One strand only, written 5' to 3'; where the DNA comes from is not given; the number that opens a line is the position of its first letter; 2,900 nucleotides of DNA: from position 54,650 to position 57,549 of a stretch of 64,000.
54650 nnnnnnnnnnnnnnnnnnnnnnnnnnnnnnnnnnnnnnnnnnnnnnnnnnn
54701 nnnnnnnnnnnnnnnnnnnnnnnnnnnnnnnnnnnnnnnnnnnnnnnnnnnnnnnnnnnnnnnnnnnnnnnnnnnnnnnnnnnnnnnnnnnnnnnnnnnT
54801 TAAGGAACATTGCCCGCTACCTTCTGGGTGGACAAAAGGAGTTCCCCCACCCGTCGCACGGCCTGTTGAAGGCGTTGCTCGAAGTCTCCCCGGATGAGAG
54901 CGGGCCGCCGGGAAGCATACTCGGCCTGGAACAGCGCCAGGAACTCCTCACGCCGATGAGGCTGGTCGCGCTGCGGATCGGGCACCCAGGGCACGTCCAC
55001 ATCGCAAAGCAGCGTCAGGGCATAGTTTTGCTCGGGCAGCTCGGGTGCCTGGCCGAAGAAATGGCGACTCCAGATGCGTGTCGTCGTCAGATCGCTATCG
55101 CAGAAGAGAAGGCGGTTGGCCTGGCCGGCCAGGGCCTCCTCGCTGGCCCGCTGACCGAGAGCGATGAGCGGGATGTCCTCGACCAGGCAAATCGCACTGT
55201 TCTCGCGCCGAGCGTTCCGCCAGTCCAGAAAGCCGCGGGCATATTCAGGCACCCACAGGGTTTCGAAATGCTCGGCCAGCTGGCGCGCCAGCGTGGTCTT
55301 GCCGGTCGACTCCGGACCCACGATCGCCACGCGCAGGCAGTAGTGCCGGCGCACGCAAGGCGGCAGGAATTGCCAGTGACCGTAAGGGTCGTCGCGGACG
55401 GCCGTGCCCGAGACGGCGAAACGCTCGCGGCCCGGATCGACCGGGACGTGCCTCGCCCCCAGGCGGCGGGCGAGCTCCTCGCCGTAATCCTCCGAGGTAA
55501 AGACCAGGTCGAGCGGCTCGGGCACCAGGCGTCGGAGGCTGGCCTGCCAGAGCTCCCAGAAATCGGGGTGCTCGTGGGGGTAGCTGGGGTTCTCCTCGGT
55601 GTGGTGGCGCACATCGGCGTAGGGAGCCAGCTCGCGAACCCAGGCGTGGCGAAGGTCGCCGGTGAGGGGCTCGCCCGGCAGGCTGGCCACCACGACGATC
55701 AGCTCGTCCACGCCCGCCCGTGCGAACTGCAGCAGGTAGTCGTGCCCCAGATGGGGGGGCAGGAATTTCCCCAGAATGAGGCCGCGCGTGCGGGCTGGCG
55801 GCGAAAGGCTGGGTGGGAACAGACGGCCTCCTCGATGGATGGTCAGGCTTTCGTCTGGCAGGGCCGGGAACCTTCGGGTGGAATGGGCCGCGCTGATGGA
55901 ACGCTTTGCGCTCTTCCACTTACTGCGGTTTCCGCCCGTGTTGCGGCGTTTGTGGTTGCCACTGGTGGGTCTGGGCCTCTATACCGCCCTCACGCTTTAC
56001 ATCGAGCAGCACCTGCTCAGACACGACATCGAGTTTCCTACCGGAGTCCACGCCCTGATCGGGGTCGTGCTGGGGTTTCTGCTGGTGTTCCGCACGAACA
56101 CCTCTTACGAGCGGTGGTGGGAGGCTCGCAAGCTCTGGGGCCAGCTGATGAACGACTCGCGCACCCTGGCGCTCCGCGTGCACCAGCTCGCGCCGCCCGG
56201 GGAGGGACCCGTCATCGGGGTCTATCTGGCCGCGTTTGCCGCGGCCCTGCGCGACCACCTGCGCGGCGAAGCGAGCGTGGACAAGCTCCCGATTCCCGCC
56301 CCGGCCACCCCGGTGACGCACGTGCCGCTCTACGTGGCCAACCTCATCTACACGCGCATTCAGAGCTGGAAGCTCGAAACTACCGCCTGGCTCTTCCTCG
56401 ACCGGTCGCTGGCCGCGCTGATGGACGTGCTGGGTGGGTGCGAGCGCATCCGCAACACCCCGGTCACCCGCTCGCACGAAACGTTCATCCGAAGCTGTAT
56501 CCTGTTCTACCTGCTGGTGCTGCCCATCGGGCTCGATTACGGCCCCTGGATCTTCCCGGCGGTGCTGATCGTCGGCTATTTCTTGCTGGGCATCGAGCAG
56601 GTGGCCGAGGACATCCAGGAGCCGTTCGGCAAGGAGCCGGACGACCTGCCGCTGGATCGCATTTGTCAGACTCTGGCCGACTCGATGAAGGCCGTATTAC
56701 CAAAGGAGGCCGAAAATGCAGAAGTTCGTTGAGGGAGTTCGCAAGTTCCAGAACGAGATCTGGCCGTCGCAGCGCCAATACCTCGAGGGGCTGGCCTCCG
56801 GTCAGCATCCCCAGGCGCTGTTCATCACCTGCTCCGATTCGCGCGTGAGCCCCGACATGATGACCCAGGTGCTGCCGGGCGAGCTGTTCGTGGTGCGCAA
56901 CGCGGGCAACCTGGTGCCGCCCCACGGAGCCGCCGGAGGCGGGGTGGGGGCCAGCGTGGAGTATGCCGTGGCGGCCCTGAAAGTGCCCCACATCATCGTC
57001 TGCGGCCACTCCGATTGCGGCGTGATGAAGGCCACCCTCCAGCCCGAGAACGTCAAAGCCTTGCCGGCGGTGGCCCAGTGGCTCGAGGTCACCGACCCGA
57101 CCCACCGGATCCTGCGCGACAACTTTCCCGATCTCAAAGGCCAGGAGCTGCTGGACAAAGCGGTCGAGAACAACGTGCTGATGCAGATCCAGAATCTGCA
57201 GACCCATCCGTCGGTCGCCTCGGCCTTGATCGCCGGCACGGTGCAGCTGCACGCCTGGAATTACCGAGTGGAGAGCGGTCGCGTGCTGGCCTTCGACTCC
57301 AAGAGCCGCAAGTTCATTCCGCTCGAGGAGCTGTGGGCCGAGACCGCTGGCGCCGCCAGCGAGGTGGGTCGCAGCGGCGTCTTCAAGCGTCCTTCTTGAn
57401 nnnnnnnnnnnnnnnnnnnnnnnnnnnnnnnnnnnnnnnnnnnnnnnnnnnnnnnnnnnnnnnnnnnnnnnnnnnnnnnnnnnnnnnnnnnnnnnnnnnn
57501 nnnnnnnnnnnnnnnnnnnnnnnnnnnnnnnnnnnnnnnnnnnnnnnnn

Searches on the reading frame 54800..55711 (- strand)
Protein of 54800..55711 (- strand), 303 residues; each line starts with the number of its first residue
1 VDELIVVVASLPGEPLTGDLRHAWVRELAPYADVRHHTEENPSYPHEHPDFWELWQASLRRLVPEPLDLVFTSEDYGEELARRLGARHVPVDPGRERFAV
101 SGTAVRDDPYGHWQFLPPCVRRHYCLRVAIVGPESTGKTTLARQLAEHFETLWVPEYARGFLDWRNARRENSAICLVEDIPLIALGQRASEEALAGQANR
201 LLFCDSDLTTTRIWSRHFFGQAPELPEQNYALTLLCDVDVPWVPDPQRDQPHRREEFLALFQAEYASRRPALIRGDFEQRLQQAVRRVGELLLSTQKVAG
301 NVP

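Call 26: search_protein_families(library=pfam, proteins=[window:54800-55711:-], max_evalue=0.001)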
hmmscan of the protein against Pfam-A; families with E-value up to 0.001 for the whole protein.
window:54800-55711:- (303 aa): 3 families
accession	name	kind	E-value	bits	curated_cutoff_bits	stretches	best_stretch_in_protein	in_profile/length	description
PF13521.12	AAA_28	-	5.4e-31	108.5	27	1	127-280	1-164/164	AAA domain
PF13191.12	AAA_16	-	0.00035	21.6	32.6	1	120-200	19-84/167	AAA ATPase domain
PF20720.3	nSTAND3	-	0.00058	20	27.2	1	128-192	20-82/155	Novel STAND NTPase 3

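Call 27: search_protein_families(library=padloc, proteins=[window:54800-55711:-], max_evalue=0.001)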
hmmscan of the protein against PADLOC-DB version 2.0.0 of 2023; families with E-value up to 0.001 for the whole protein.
window:54800-55711:- (303 aa): 1 family
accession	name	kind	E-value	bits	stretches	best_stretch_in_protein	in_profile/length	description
PDLC04140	mad8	-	0.00062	17.4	1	128-282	30-128/314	mads_8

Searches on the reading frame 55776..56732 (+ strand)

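Call 26: search_protein_families(library=pfam, proteins=[window:55776-56732:+], max_evalue=0.001)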
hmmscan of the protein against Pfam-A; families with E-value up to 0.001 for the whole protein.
window:55776-56732:+ (318 aa): 1 family
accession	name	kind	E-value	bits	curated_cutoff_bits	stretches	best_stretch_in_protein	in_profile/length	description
PF25539.1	Bestrophin_2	-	5e-57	194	27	1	55-305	20-287/288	Bacterial/Fungal Bestrophin protein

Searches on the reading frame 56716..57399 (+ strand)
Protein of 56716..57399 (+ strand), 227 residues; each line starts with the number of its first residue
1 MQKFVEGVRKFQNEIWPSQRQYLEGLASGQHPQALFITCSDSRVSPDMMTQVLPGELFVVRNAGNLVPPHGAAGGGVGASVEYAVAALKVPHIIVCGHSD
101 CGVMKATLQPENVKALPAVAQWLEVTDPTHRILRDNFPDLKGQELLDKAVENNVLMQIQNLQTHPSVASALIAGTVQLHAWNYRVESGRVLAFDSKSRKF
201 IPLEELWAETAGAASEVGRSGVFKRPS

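Call 26: search_protein_families(library=pfam, proteins=[window:56716-57399:+], max_evalue=0.001)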
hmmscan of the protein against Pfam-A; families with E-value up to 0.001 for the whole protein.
window:56716-57399:+ (227 aa): 1 family
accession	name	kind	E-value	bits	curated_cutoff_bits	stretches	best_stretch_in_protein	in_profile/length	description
PF00484.24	Pro_CA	-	7.8e-47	159.9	25.7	1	34-190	1-156/156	Carbonic anhydrase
